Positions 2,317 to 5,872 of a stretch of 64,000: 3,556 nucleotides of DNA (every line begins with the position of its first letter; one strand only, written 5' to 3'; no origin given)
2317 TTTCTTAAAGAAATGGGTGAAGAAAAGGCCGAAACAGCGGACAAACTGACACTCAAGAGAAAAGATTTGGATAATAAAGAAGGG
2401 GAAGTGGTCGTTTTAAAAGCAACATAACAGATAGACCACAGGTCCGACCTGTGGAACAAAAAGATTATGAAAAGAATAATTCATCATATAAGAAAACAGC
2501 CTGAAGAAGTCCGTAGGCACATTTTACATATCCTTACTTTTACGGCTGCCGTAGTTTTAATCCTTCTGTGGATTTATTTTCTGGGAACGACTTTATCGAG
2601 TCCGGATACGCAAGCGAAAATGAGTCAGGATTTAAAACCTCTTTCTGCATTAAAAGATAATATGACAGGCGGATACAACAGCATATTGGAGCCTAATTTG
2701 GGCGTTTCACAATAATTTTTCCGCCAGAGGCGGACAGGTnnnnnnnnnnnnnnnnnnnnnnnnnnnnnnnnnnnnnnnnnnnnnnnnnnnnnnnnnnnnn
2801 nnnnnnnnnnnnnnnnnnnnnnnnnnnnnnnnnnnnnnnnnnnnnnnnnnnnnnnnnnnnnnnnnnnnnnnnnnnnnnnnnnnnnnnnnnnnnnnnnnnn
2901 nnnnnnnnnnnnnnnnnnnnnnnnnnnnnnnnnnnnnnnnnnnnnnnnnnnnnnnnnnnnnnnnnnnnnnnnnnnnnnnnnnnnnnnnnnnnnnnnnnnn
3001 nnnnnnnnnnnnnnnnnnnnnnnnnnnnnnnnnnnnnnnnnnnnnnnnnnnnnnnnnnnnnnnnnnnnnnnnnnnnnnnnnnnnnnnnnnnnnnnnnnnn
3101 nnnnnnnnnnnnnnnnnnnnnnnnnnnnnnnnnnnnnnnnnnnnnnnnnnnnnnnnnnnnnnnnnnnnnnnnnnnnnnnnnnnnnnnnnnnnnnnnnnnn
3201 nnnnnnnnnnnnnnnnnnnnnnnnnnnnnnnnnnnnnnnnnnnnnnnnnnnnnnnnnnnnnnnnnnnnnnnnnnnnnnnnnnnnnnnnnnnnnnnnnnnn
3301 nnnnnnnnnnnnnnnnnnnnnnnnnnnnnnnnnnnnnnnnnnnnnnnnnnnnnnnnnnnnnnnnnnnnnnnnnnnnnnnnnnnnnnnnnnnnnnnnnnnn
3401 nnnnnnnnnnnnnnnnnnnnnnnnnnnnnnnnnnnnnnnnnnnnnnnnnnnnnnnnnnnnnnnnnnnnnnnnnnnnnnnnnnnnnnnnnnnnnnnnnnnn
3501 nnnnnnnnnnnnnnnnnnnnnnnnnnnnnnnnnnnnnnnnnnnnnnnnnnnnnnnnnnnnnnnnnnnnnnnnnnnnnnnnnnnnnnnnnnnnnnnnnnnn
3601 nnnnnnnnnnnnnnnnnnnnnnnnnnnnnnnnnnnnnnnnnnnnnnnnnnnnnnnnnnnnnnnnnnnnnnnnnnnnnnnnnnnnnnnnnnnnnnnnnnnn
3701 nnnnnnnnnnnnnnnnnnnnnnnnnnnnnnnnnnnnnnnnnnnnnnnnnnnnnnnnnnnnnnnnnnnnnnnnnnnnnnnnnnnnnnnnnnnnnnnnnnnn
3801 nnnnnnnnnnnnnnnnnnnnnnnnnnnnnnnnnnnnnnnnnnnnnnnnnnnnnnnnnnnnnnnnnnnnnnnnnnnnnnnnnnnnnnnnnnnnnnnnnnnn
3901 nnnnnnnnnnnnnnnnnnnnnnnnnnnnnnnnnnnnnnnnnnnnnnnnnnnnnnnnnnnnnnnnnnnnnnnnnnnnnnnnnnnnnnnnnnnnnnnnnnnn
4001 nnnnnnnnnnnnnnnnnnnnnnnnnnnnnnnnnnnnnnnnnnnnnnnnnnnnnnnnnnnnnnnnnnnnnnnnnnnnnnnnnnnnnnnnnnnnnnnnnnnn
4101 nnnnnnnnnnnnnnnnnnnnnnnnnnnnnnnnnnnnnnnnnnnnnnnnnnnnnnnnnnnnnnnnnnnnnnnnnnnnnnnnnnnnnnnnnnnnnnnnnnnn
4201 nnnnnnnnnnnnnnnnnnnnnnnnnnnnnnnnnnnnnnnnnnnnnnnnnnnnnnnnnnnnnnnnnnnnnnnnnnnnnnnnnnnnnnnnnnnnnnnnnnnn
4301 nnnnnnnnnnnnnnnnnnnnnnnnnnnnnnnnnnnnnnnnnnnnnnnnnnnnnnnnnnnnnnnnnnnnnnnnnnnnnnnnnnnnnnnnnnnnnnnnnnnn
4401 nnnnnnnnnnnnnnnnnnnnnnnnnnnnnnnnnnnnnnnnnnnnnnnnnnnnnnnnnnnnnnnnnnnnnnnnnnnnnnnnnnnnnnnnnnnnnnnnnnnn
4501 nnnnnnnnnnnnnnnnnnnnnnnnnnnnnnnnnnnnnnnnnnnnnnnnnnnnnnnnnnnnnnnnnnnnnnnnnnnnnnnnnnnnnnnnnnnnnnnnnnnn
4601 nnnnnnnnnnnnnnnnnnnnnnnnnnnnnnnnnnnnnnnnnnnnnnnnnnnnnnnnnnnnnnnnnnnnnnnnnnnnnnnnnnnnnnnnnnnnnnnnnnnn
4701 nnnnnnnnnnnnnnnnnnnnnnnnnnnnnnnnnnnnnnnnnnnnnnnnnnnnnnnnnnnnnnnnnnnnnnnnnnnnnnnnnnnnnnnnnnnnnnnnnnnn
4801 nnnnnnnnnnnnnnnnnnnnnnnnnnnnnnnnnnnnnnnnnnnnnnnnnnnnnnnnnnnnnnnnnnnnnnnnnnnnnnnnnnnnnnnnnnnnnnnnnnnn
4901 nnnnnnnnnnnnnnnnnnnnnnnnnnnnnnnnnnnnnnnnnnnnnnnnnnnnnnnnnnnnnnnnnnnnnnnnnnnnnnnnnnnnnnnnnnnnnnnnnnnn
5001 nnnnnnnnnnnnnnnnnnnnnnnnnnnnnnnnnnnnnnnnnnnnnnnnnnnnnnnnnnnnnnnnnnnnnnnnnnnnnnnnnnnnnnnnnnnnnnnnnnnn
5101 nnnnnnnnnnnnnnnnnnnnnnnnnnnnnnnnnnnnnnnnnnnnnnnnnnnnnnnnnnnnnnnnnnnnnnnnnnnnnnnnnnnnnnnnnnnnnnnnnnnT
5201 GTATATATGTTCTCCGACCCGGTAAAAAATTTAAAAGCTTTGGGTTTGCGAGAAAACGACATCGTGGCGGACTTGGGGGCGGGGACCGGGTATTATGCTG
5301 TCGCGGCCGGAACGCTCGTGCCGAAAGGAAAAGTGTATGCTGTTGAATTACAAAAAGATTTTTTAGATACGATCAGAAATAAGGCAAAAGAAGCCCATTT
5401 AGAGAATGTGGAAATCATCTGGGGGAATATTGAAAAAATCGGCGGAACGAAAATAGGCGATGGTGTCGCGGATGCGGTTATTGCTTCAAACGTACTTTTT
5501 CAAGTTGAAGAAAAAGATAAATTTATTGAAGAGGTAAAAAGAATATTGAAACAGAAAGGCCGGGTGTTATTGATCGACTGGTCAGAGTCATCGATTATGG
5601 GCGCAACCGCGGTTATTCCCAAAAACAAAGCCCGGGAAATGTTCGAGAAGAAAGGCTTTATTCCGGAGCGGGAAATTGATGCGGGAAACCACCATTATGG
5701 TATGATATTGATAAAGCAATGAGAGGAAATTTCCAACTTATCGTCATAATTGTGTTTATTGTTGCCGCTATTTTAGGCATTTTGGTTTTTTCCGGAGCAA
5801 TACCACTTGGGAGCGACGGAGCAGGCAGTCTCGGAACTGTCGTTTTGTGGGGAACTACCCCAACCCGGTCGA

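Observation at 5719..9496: Tandem cluster of five T4SS-pilin-like genes, one encoding a fused double pilin, downstream of a solute-binding protein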

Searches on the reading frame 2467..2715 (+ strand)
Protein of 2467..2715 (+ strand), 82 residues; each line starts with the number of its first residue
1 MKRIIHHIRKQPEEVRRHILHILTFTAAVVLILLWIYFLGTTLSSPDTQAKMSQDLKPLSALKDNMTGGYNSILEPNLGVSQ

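Call 80: search_protein_families(library=pfam, max_evalue=5, proteins=[window:2467-2715:+])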
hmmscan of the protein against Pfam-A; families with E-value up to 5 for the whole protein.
window:2467-2715:+ (82 aa): 1 family
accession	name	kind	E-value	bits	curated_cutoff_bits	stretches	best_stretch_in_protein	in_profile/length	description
PF01616.22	Orbi_NS3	-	0.15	12.1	27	1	2-59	62-122/179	Orbivirus NS3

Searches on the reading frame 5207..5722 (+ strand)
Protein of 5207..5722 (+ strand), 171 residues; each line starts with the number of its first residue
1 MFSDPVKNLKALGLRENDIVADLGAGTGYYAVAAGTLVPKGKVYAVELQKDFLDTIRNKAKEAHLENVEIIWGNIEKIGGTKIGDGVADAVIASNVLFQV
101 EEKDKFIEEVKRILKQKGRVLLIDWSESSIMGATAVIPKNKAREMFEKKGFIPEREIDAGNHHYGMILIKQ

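Call 3: search_protein_families(library=pfam, max_evalue=1, proteins=[window:5207-5722:+])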
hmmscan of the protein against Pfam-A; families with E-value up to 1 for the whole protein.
window:5207-5722:+ (171 aa): 26 families (the best 25 are shown)
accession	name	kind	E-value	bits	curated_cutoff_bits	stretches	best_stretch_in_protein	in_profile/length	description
PF13847.12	Methyltransf_31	-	2.1e-17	63.6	27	1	15-148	2-143/145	Methyltransferase domain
PF08241.18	Methyltransf_11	-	6.3e-15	56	21.2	1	22-121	2-94/95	Methyltransferase domain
PF13649.12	Methyltransf_25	-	3.6e-14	53.7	27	1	20-118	1-97/97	Methyltransferase domain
PF01209.24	Ubie_methyltran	-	4.9e-10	39.6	20.1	1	13-131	44-160/233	ubiE/COQ5 methyltransferase family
PF08242.18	Methyltransf_12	-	5.6e-10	40.3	30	1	22-120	2-98/98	Methyltransferase domain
PF02475.24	TRM5-TYW2_MTfase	-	8.9e-08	32.7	28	1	15-133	35-146/164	TRM5/TYW2 methyltransferase domain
PF05175.20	MTS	-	2e-07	31.2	23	1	15-123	30-139/170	Methyltransferase small domain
PF02390.23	Methyltransf_4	-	3.2e-06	27.2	24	1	17-75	2-60/173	Putative methyltransferase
PF13489.12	Methyltransf_23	-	8.5e-06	26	27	1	9-148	13-131/164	Methyltransferase domain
PF00891.24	Methyltransf_2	-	1.3e-05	25.1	22.3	1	9-124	55-166/210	O-methyltransferase domain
PF01135.25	PCMT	-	3.1e-05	24.3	20.3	1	9-73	66-131/210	Protein-L-isoaspartate(D-aspartate) O-methyltransferase (PCMT)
PF01728.25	FtsJ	-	3.2e-05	24.4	24.1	1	11-77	15-77/181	FtsJ-like methyltransferase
PF06325.19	PrmA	-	0.00017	21.7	22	1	14-121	159-257/296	Ribosomal protein L11 methyltransferase (PrmA)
PF13679.12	Methyltransf_32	-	0.00058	20.3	27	1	17-78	26-92/143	Methyltransferase domain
PF02527.21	GidB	-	0.00083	19.2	27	1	16-127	48-158/184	rRNA small subunit methyltransferase G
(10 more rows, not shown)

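Call 42: search_protein_families(library=ncbifam, max_evalue=0.01, proteins=[window:5207-5722:+])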
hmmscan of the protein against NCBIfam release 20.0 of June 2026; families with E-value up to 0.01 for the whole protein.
window:5207-5722:+ (171 aa): 50 families (the best 25 are shown)
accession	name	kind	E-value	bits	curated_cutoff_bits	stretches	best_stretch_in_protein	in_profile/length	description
NF008823.0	PRK11873.1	subfamily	1.5e-17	64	263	1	13-124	74-183/272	arsenite methyltransferase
NF041537.1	ArsM_AhpD_UU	exception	2.6e-13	49.5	510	1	15-124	75-182/345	arsenite methyltransferase/AhpD domain selenoprotein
TIGR02469.1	CbiT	equivalog_domain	2.8e-13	50.2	78.3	1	9-122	12-120/124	precorrin-6Y C5,15-methyltransferase (decarboxylating) subunit CbiT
NF052510.1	methyltran_MpqE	exception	6.7e-13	48.6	335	1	11-128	41-157/234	methyl-plastoquinone biosynthesis methyltransferase MpqE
NF047649.1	MTase_UXPK_star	exception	2.3e-12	46.6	460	1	14-125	75-184/283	methyltransferase/UXPK-star double selenoprotein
NF005640.0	PRK07402.1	equivalog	3.1e-12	46.4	219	1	10-143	37-164/200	precorrin-6Y C5,15-methyltransferase subunit CbiT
NF041536.1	ArsM_DUF2284_UU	exception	6e-12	44.6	575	1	15-125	75-183/459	arsenite methyltransferase/DUF2284 domain selenoprotein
NF001240.0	PRK00216.1-1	equivalog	6.4e-10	38.5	378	1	12-128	59-174/251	bifunctional demethylmenaquinone methyltransferase/2-methoxy-6-polyprenyl-1,4-benzoquinol methylase UbiE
TIGR01934.1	MenG_MenH_UbiE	subfamily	7.9e-10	38.4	158.35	1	10-130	33-149/223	ubiquinone/menaquinone biosynthesis methyltransferase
NF043040.1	corrin_prot_MT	hypoth_equivalog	1.6e-09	37.5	180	1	16-124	41-149/216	corrinoid protein-associated methyltransferase CpaM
TIGR02072.1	BioC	equivalog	2e-09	37.6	184.95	1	9-125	27-135/244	malonyl-ACP O-methyltransferase BioC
NF001243.0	PRK00216.1-4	equivalog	3.1e-09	36.5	235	1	9-132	40-161/237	demethylmenaquinone methyltransferase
TIGR02752.1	MenG_heptapren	equivalog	6.2e-09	35.7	419.85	1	9-133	38-160/231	demethylmenaquinone methyltransferase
NF001244.0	PRK00216.1-5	equivalog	9.1e-09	34.9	216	1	10-128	42-159/236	bifunctional demethylmenaquinone methyltransferase/2-methoxy-6-polyprenyl-1,4-benzoquinol methylase UbiE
NF011529.0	PRK14968.1-3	equivalog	2.5e-08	33.6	162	1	12-75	30-91/198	putative methyltransferase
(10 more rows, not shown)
